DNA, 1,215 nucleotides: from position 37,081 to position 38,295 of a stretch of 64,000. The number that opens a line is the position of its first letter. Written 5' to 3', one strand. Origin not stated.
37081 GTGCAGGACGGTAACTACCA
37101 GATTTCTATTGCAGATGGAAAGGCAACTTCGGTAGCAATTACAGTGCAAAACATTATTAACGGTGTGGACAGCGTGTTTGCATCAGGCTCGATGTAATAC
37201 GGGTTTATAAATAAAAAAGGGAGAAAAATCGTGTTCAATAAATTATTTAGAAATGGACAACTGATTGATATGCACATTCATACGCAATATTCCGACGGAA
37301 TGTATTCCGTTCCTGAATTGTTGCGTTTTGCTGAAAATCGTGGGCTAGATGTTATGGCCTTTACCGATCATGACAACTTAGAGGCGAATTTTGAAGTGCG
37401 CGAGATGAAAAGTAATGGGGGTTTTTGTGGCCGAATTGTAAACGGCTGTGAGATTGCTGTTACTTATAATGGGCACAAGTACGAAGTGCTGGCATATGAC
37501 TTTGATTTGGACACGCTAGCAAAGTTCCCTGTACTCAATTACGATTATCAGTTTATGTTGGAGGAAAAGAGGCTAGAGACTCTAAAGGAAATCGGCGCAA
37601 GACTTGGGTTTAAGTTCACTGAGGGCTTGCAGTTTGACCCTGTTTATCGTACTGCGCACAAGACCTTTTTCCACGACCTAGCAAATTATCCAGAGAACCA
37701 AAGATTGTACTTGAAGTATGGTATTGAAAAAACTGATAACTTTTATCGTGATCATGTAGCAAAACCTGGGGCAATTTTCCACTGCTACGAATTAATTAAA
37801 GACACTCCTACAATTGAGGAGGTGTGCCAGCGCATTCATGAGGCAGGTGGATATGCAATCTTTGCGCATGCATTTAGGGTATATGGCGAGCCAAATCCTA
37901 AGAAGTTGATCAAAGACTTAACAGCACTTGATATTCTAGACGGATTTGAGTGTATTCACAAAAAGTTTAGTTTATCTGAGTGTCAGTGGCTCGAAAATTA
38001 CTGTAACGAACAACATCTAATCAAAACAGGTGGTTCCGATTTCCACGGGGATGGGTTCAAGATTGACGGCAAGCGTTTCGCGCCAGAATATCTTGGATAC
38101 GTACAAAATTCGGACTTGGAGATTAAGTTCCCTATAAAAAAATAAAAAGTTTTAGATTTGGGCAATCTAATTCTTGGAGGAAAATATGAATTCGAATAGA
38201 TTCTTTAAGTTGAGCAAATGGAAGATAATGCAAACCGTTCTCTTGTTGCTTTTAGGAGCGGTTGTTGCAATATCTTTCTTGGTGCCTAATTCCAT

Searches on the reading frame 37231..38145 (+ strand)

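Call 56: search_protein_families(library=pfam, proteins=[window:37231-38145:+], max_evalue=0.001)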
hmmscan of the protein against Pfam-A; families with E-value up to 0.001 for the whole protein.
window:37231-38145:+ (304 aa): 1 family
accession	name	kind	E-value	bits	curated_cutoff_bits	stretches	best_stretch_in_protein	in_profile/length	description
PF02811.25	PHP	-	3.7e-11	44.1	26.4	1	13-119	1-86/164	PHP domain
